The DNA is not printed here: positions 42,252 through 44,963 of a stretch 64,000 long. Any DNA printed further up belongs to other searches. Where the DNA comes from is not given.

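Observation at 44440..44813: Class A PBP with three AT-hook-like RGRP(K/R)K repeats in its cytoplasmic N-terminal tail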

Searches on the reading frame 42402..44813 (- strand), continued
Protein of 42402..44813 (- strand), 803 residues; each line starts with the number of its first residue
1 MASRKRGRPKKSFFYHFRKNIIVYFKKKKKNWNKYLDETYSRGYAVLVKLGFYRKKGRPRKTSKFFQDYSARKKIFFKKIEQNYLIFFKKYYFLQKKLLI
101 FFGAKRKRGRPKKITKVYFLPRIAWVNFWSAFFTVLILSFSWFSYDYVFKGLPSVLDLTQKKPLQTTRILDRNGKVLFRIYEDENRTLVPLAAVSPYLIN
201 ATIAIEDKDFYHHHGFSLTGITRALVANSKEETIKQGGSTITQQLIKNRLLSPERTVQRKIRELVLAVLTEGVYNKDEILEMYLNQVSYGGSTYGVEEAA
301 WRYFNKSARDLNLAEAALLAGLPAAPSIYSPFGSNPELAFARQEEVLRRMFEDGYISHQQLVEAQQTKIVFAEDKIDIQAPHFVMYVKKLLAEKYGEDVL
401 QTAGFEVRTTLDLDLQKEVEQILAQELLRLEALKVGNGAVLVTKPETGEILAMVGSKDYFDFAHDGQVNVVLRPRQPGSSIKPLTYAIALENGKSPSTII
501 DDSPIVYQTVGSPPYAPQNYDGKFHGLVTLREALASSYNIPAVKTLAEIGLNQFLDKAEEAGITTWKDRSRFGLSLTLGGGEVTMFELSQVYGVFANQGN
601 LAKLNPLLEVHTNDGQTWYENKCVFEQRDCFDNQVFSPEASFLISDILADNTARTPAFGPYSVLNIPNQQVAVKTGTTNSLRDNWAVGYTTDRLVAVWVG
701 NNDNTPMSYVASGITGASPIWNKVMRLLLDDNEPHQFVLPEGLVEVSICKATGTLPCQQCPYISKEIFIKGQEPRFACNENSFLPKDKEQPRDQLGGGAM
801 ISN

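Call 36: predict_structure(alignment_id=A2)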
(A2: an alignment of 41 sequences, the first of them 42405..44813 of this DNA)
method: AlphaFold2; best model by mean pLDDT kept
length: 803 residues; sequences in the alignment: 41
mean_pLDDT: 76.4   pTM: 0.64
mean pLDDT of the five models: 76.4, 76.4, 74.8, 74.4, 69.6
residues with pLDDT >= 90: 162; 70-90: 424; 50-70: 132; < 50: 85
segments of 3 or more residues with pLDDT < 50: 1-8, 53-62, 105-120, 182-185, 232-237, 325-335, 373-375, 458-468, 789-803
pLDDT, mean of each block of 10 residues (from residue 1): 43 82 87 83 73 42 60 81 82 75 50 40 71 89 81 69 65 82 57 90 83 74 64 52 78 72 83 85 77 70 82 88 54 55 84 89 82 60 79 75 82 93 88 80 94 70 44 82 94 89 70 62 74 82 88 93 87 75 90 95 93 84 82 93 93 71 79 79 86 91 57 70 92 88 88 84 87 86 64 36 33
secondary structure, 60 per line:
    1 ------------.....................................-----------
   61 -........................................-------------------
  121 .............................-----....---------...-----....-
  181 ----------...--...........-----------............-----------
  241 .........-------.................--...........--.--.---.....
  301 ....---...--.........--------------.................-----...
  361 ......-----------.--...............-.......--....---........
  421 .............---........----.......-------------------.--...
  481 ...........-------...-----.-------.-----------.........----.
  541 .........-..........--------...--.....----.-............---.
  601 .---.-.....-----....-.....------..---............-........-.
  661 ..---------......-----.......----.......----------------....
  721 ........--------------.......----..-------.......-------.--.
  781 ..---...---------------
elements in order (helices of 4 or more, strands of 3 or more residues): H13-49 H62-101 H121-149 H155-158 E168-170 E176-179 H196-206 H218-229 H241-249 H257-273 H276-286 H296-304 H313-321 H336-352 H358-366 H381-395 H397-403 E406-409 H413-433 E437-444 E449-455 H478-491 E499-501 E527-529 H530-535 H540-549 H551-560 H574-578 H585-596 E607-611 E617-620 H622-626 H638-649 H651-658 E672-677 E683-689 E694-700 H717-728 E743-749 E763-769
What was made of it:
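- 44667..44777 (-): Amphipathic helix 1, residues 13-49. AF2 predicts a helix at 13-49 with pLDDT 82-87 (call 36).
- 44511..44630 (-): Amphipathic helix 2, residues 62-101. AF2 predicts a helix at 62-101 with pLDDT about 81 (call 36).
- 44367..44453 (-): Single transmembrane anchor, residues 121-149. AF2 predicts a helix at 121-149 (call 36).
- On GpsB-binding PBP mini-domain: The hooks are predicted non-helical (call 36).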

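Call 49: search_protein_families(library=ncbifam, proteins=[window:42405-44813:-], max_evalue=0.01)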
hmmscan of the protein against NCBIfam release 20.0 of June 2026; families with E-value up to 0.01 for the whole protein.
window:42405-44813:- (803 aa): 17 families
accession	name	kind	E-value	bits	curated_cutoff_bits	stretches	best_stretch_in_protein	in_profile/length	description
TIGR02074.1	PBP_1a_fam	subfamily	2.5e-154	515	508.75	1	185-728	1-532/535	PBP1A family penicillin-binding protein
TIGR02073.1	PBP_1c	equivalog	5.4e-149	498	494.2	1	166-779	11-591/728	penicillin-binding protein 1C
NF051885.1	tranpepglycosPbpC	equivalog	4.5e-121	405.4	900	1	149-726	36-591/632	multimodular transpeptidase-transglycosylase PbpC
TIGR02071.1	PBP_1b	equivalog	7.2e-115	384.8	717.75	1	154-759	116-710/729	penicillin-binding protein 1B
NF008643.0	PRK11636.1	equivalog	5.2e-90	302.9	1263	3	144-428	25-308/850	peptidoglycan glycosyltransferase/peptidoglycan DD-transpeptidase MrcA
NF008414.0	PRK11240.1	equivalog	3.8e-84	283.2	1121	1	168-757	44-593/774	peptidoglycan glycosyltransferase PbpC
NF007061.0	PRK09506.1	equivalog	4e-82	276.3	1120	1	181-781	206-793/825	bifunctional glycosyl transferase/transpeptidase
NF011423.0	PRK14850.1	equivalog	1.1e-79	268.8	1275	1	182-759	153-720/764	penicillin-binding protein 1b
NF038276.1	strep_PBP2A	exception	1.7e-77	261.3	1100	1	141-737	53-645/716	penicillin-binding protein PBP2A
NF038272.1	strep_PBP1A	exception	5.5e-70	236.4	1075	1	128-745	15-647/658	penicillin-binding protein PBP1A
NF038274.1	strep_PBP1B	exception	9e-62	209.4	1225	2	173-366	69-275/745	penicillin-binding protein PBP1B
TIGR02070.1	mono_pep_trsgly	equivalog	1.4e-41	142.5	182.65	1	186-350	55-218/224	monofunctional biosynthetic peptidoglycan transglycosylase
NF010008.0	PRK13481.1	equivalog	9.6e-37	126.7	270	1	185-364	79-263/269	glycosyltransferase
TIGR03423.1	pbp2_mrdA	equivalog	1.9e-13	49.8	455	1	401-563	223-390/593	penicillin-binding protein 2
NF053573.1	PBP2_PenA_Neis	exception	0.00018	20.2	1105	1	417-497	241-328/572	peptidoglycan D,D-transpeptidase PBP2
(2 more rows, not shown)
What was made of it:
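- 42402..44813 (-): Class A (bifunctional) penicillin-binding protein gene, 803 aa plus stop codon. TIGR02074 scores 515 bits against 508.75 (call 49).
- On Class A PBP (PBP1A family): TIGR02074 scores 515 bits against a cut-off of 508.75 (call 49).
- Checked: NCBIfam TIGR02074 PBP_1a_fam scores 515 bits against a cut-off of 508.75 (call 49).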

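Call 66: fold_search(model_id=the predicted structure, library=pdb)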
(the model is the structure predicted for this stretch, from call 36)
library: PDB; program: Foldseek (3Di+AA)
matches with E <= 10: 936; with E <= 0.001: 612
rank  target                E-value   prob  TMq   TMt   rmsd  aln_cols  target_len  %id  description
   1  5hlb                  1.0e-34  1.00  0.43  0.47  12.9       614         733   28  E. coli PBP1b in complex with acyl-aztreonam and moenomycin (released 2016-12-14)
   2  2olv_B                1.3e-33  1.00  0.42  0.53  12.9       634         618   25  Structural Insight Into the Transglycosylation Step Of Bacterial Cell Wall Biosynthesis : Donor Ligand Complex (released 2007-03-13)
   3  3vma                  2.2e-33  1.00  0.44  0.49  12.5       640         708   26  Crystal Structure of the Full-Length Transglycosylase PBP1b from Escherichia coli (released 2012-03-14)
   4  3dwk_B                9.7e-33  1.00  0.46  0.57   9.1       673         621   24  Identification of Dynamic Structural Motifs Involved in Peptidoglycan Glycosyltransfer (released 2008-09-30)
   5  5u2g_B                1.1e-32  1.00  0.47  0.56   9.9       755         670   23  2.6 Angstrom Resolution Crystal Structure of Penicillin-Binding Protein 1A from Haemophilus influenzae (released 2016-12-28)
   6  2olv_A                3.0e-32  1.00  0.41  0.52  12.9       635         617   26  Structural Insight Into the Transglycosylation Step Of Bacterial Cell Wall Biosynthesis : Donor Ligand Complex (released 2007-03-13)
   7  5u2g_A                3.1e-32  1.00  0.47  0.55   9.6       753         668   24  2.6 Angstrom Resolution Crystal Structure of Penicillin-Binding Protein 1A from Haemophilus influenzae (released 2016-12-28)
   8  3dwk_C                3.7e-32  1.00  0.45  0.56  10.0       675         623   25  Identification of Dynamic Structural Motifs Involved in Peptidoglycan Glycosyltransfer (released 2008-09-30)
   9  5hl9                  4.1e-32  1.00  0.42  0.49  11.7       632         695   26  E. coli PBP1b in complex with acyl-ampicillin and moenomycin (released 2016-12-14)
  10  5fgz                  6.1e-32  1.00  0.44  0.50  11.8       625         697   25  E. coli PBP1b in complex with FPI-1465 (released 2016-01-20)
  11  3dwk_A                2.4e-31  1.00  0.51  0.65   7.1       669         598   24  Identification of Dynamic Structural Motifs Involved in Peptidoglycan Glycosyltransfer (released 2008-09-30)
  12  3dwk_D                1.0e-30  1.00  0.45  0.57   8.7       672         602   25  Identification of Dynamic Structural Motifs Involved in Peptidoglycan Glycosyltransfer (released 2008-09-30)
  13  3fwl                  1.8e-30  1.00  0.43  0.48  12.0       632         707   28  Crystal Structure of the Full-Length Transglycosylase PBP1b from Escherichia coli (released 2009-06-02)
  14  3ue1_B                2.3e-30  1.00  0.45  0.58   7.2       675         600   21  Crystal strucuture of Acinetobacter baumanni PBP1A in complex with MC-1 (released 2011-12-14)
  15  5hla                  2.3e-30  1.00  0.43  0.49  11.7       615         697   25  E. coli PBP1b in complex with acyl-cephalexin and moenomycin (released 2016-12-14)
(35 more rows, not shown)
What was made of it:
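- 42402..44813 (-): Foldseek's best PDB hits are E. coli PBP1b and S. aureus PBP2 (E 1e-34 to 1e-33; call 66).
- On Class A PBP (PBP1A family): The top Foldseek hits are PBP1b and PBP2 structures at E 1e-34 (call 66).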

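Call 69: predict_structure(alignment_id=A4)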
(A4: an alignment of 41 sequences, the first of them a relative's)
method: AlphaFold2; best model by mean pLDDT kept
length: 842 residues; sequences in the alignment: 41
mean_pLDDT: 75.5   pTM: 0.59
mean pLDDT of the five models: 75.5, 73.8, 71.5, 71.3, 70.9
residues with pLDDT >= 90: 167; 70-90: 414; 50-70: 169; < 50: 92
segments of 3 or more residues with pLDDT < 50: 1-24, 70-75, 123-132, 219-224, 268-273, 361-367, 369-371, 409-412, 494-503, 745-749, 838-842
pLDDT, mean of each block of 10 residues (from residue 1): 42 37 56 83 83 78 63 51 80 86 83 70 41 55 62 52 74 84 75 62 80 69 63 90 81 66 52 66 73 77 83 85 58 75 86 79 44 67 87 91 69 71 83 71 93 92 83 89 94 50 58 89 94 83 67 63 83 83 92 93 82 81 94 93 90 89 86 93 86 71 88 76 93 82 55 79 90 89 83 81 82 72 64 54 35
secondary structure, 60 per line:
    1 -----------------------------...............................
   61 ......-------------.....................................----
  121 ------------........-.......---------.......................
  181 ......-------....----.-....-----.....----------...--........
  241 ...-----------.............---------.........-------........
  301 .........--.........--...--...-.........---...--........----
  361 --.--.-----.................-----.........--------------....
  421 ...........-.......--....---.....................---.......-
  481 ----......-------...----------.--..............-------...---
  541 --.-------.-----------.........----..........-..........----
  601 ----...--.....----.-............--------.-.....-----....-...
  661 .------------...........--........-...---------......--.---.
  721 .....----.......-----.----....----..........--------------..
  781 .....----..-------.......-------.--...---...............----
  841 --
elements in order (helices of 4 or more, strands of 3 or more residues): H30-66 H80-116 H133-140 E142-148 E158-163 H164-186 H194-197 E204-207 E213-217 H233-243 H255-267 H277-285 H293-309 H312-320 E323-325 E328-330 H332-340 H349-356 H372-388 H394-402 H417-431 H433-438 E442-445 H449-469 E473-479 E485-490 H514-527 E535-537 E563-565 H566-571 H576-585 H587-596 H610-614 H621-632 E643-647 E653-656 H658-661 H674-684 H687-694 E708-713 E720-725 E730-736 H747-750 H755-764 E779-785 E799-805 H822-836
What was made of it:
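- On AT-hook (Pfam PF02178): AF2 gives pLDDT below 50 at all three hooks in two divergent family members, with confident flanking helices (calls 36, 69).
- AF2 predicts 10-16 disordered residues at each hook, not tight turns (calls 36, 69).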
